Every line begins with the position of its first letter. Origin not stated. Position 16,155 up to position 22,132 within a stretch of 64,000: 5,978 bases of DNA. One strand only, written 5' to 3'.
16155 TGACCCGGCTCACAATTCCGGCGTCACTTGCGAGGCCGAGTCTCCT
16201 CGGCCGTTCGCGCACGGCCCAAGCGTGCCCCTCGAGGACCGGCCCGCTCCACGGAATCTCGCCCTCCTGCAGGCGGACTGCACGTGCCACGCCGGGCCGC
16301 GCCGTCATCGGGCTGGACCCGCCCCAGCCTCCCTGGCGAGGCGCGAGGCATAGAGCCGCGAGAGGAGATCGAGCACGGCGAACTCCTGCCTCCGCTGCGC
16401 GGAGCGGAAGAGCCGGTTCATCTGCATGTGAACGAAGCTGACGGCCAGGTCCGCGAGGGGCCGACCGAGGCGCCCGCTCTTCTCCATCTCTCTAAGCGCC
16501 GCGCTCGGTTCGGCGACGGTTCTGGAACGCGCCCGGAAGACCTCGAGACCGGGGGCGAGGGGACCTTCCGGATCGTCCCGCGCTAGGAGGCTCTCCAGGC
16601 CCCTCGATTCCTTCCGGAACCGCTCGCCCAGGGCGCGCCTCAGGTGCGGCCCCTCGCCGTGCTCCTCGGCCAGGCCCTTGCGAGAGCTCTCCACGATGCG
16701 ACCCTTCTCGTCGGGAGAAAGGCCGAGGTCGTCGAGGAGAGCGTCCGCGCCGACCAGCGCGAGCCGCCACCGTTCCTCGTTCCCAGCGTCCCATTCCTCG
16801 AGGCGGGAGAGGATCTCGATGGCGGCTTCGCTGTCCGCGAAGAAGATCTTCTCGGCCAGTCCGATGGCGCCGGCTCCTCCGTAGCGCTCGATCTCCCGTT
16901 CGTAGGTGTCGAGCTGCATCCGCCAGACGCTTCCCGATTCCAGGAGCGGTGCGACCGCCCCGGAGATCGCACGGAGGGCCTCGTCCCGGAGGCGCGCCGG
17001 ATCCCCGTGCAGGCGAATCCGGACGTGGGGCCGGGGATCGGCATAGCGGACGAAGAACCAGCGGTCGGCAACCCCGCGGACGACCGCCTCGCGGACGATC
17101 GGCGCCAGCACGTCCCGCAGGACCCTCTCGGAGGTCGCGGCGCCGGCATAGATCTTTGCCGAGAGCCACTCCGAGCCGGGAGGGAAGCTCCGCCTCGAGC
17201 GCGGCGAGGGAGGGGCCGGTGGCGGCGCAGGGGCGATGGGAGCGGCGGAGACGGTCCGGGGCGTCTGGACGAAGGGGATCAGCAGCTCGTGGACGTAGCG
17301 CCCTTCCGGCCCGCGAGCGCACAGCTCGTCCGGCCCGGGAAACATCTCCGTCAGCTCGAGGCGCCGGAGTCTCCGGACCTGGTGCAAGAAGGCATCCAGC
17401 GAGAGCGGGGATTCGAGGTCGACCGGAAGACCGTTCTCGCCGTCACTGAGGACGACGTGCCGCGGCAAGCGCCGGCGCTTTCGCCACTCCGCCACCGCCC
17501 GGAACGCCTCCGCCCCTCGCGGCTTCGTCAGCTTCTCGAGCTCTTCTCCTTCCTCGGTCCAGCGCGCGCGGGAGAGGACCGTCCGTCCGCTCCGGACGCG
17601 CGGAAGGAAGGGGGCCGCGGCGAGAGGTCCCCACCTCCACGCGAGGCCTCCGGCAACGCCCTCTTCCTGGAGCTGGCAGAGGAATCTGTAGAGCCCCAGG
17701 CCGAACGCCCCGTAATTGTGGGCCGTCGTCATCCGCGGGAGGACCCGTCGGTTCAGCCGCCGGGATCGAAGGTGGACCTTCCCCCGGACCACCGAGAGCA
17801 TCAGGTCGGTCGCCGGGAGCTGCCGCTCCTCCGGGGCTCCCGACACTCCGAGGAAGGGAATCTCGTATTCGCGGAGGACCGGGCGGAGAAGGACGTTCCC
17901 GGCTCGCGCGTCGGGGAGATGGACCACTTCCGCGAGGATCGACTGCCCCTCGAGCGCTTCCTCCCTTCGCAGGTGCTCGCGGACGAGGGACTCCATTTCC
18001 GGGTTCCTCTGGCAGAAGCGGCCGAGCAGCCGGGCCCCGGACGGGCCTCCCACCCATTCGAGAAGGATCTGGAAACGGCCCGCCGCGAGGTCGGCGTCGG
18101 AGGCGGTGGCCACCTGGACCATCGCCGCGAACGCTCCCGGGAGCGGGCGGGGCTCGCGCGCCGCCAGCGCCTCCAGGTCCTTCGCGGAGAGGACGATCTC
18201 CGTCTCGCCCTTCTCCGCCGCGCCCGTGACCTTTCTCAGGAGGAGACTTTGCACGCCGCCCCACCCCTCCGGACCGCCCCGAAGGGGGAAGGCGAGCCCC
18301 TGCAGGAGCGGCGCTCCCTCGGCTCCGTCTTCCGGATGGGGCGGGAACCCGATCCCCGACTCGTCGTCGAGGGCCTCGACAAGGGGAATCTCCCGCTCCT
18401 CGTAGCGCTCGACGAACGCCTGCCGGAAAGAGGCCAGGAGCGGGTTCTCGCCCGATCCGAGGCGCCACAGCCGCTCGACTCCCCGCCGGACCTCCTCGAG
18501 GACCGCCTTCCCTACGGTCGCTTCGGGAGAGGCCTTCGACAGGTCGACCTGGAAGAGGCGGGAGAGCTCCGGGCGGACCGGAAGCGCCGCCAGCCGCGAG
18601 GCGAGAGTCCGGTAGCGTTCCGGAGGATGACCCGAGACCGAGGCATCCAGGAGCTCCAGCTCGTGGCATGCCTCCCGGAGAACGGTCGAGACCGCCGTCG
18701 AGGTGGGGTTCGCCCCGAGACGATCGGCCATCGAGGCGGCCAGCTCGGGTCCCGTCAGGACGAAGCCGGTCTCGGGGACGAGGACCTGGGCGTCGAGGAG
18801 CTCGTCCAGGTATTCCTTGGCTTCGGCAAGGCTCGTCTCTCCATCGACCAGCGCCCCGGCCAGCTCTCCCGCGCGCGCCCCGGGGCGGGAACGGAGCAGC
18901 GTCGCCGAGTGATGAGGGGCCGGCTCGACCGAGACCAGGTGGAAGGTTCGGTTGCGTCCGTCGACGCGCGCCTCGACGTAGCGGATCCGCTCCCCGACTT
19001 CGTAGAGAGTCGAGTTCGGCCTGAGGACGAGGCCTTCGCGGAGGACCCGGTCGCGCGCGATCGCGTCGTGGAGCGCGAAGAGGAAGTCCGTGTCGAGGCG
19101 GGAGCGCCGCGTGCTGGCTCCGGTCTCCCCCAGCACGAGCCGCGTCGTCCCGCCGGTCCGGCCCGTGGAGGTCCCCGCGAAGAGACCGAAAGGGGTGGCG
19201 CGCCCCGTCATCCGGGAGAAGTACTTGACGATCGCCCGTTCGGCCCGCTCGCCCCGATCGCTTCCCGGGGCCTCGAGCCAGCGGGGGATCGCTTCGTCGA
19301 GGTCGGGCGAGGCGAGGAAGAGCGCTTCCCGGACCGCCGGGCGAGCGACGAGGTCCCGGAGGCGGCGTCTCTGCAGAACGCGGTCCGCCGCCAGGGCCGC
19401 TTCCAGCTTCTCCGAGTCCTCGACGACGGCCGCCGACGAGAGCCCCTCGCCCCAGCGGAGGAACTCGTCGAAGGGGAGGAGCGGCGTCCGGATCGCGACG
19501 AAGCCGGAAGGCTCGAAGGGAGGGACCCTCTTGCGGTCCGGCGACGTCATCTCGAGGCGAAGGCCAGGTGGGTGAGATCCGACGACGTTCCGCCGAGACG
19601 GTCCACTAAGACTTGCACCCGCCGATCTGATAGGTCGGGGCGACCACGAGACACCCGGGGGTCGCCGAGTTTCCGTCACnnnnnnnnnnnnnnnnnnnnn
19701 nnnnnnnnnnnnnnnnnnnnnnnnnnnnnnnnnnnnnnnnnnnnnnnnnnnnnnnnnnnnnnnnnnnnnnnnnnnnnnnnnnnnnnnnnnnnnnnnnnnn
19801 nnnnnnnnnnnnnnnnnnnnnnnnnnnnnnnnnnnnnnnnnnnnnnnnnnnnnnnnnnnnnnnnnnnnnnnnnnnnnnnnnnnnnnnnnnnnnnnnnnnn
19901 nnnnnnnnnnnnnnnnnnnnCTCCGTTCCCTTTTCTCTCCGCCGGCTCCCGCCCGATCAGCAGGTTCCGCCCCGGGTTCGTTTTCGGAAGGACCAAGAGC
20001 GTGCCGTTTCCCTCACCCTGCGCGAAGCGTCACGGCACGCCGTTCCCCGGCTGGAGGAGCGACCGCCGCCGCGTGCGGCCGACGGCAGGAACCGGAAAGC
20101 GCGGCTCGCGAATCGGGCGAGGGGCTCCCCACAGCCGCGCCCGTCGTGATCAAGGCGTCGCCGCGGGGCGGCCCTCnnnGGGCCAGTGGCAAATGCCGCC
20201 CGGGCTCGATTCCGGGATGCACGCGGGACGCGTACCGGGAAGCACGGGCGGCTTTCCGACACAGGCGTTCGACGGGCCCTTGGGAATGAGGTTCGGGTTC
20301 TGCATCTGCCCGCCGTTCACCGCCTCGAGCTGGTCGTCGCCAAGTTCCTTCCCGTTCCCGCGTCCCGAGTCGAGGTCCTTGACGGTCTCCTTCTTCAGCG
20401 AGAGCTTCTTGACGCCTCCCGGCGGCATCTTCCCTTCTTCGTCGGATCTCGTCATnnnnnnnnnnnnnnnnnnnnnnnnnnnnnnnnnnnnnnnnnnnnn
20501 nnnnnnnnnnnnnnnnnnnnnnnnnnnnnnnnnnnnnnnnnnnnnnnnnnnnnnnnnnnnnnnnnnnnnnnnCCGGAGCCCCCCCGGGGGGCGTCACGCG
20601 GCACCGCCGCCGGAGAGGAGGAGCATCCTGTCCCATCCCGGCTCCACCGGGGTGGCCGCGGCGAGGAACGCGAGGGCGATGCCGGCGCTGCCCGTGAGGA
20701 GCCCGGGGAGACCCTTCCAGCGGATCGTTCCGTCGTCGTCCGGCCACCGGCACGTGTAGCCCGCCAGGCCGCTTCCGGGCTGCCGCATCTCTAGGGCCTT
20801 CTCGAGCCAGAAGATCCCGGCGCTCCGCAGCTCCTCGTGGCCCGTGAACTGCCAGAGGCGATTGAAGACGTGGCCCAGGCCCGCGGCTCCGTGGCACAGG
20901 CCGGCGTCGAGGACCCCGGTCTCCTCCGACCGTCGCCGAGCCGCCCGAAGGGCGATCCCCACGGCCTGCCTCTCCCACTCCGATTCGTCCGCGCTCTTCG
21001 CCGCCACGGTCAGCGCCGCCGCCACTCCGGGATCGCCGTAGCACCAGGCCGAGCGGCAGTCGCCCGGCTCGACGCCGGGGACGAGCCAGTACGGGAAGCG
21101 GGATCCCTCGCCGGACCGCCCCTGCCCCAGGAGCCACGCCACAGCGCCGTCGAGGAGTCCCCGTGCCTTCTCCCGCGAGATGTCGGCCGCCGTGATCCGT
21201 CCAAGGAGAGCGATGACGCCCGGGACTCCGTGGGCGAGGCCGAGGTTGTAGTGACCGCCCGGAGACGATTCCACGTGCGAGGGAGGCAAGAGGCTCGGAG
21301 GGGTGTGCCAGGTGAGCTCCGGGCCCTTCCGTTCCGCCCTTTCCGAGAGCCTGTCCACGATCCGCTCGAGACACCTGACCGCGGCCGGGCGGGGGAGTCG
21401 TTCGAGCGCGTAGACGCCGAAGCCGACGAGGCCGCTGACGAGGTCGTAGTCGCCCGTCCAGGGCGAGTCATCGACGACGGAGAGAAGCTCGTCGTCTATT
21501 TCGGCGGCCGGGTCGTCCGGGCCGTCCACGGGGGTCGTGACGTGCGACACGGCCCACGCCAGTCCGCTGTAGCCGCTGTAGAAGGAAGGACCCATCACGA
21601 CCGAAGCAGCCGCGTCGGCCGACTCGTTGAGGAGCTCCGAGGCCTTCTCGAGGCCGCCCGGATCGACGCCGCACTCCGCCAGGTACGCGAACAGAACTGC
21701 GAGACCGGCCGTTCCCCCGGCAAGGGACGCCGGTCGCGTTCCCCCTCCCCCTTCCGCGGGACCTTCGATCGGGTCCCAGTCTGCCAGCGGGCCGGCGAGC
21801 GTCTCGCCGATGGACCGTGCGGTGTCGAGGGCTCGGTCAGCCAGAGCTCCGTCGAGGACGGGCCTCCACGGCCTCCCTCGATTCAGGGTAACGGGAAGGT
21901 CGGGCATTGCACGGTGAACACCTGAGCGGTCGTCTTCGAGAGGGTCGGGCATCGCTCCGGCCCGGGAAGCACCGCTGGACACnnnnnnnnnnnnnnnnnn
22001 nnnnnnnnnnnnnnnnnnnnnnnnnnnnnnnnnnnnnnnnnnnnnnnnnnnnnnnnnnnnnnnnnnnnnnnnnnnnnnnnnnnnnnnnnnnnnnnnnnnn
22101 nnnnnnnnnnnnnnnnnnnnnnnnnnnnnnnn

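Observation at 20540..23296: Lanthipeptide operon appears to be sigma54-controlled by an adjacent sensor-less enhancer-binding protein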

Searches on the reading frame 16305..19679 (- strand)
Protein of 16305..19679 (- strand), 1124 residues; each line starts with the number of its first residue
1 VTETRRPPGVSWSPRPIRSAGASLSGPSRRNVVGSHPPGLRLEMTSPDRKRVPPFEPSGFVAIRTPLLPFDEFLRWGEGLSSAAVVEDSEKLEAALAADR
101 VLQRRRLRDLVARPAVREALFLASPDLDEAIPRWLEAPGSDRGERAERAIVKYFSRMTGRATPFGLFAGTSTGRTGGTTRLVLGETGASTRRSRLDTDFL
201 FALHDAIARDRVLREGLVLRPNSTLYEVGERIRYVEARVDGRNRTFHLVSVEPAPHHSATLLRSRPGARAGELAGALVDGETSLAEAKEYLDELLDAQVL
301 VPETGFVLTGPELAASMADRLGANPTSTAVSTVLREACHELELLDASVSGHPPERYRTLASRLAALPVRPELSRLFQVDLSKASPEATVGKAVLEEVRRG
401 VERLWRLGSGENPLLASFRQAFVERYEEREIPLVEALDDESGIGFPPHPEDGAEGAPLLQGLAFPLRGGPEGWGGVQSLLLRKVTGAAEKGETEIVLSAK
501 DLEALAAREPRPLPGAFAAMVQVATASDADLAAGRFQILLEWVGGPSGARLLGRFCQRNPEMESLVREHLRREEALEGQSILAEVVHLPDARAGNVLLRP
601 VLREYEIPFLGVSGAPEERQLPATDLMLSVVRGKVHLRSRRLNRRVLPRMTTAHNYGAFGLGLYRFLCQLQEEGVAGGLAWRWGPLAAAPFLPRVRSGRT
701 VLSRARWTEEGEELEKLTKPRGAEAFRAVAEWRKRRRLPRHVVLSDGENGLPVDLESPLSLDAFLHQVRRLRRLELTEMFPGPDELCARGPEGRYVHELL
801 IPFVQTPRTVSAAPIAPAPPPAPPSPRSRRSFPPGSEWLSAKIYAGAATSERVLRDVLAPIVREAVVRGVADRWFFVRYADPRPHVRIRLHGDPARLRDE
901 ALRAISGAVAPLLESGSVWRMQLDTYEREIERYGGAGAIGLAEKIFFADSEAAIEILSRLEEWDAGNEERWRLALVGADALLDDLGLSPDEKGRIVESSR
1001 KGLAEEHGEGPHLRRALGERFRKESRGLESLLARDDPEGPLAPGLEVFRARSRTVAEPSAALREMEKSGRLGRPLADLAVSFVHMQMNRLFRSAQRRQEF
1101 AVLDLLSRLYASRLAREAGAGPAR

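Call 4: search_protein_families(library=pfam, proteins=[window:16305-19679:-], max_evalue=0.01)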
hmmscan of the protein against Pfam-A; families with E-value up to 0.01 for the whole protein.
window:16305-19679:- (1124 aa): 2 families
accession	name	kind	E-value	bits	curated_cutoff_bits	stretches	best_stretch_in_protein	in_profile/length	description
PF04738.18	Lant_dehydr_N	-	7.2e-153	510.6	28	1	112-762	1-647/649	Lantibiotic dehydratase, N terminus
PF14028.11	Lant_dehydr_C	-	3e-65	221.4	24.4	1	838-1110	1-255/255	Lantibiotic biosynthesis dehydratase C-term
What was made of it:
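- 16305..19550 (-): lanB dehydratase, 1081 aa, start ATG 19550. Pfam Lant_dehydr_N (E=7e-153) and Lant_dehydr_C (E=3e-65) in call 4.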

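Call 25: search_protein_families(library=ncbifam, proteins=[window:16308-19679:-], max_evalue=0.01)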
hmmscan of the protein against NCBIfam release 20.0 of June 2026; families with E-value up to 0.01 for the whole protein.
window:16308-19679:- (1124 aa): 1 family
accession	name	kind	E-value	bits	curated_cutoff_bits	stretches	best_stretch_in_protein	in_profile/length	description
TIGR03891.1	thiopep_ocin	subfamily_domain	7.2e-64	216.2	48.45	1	838-1109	1-262/263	thiopeptide-type bacteriocin biosynthesis protein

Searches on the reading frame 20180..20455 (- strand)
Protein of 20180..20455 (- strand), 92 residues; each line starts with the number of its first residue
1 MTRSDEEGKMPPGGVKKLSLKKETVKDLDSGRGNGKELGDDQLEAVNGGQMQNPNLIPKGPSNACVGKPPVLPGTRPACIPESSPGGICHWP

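Call 25: search_protein_families(library=ncbifam, proteins=[window:20180-20455:-], max_evalue=0.01)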
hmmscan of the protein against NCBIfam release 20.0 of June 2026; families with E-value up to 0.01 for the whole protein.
window:20180-20455:- (92 aa): 1 family
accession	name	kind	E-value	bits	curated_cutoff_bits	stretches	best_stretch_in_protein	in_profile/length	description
NF038153.1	lant_leader_L1a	domain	0.0012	18.9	22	0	16-29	9-22/32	class I lanthipeptide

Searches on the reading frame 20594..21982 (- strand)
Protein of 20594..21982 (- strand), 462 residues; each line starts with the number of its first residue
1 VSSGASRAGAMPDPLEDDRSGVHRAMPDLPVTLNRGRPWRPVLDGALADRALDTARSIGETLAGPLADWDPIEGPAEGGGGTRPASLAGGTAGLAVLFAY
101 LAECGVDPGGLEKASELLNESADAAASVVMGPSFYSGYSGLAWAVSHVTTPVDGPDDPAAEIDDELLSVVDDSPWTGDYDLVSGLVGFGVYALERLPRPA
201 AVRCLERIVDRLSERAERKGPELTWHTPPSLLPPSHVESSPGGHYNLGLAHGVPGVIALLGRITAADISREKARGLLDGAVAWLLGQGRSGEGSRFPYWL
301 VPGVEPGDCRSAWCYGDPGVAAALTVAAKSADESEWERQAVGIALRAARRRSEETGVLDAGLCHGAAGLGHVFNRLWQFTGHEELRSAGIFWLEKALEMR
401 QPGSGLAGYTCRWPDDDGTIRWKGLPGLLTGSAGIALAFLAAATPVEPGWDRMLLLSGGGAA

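Call 4: search_protein_families(library=pfam, proteins=[window:20594-21982:-], max_evalue=0.01)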
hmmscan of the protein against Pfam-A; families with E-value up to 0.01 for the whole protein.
window:20594-21982:- (462 aa): 1 family
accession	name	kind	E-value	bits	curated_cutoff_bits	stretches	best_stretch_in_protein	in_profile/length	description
PF05147.19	LANC_like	-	3.6e-36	124.9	23.2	1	84-455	4-350/350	Lanthionine synthetase C-like protein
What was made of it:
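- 20594..21907 (-): lanC cyclase, 437 aa. The start ATG 21907 overlaps the end of precursor A by 25 nt, which implies co-transcription. Pfam LANC_like, E=3.6e-36 (call 4).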

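Call 25: search_protein_families(library=ncbifam, proteins=[window:20597-21907:-], max_evalue=0.01)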
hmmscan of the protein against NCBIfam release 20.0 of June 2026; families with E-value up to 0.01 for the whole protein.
window:20597-21907:- (437 aa): 3 families
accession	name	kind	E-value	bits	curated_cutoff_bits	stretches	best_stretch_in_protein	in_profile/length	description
NF038150.1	lanthi_synth_IV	equivalog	2.3e-21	75.8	650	1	52-362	499-795/851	class IV lanthionine synthetase LanL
TIGR03897.1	lanti_2_LanM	subfamily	1.3e-16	59.6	304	1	61-419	594-931/932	type 2 lanthipeptide synthetase LanM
NF038151.1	lanthi_synth_III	equivalog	4.5e-16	58.4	575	2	289-416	606-732/833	class III lanthionine synthetase LanKC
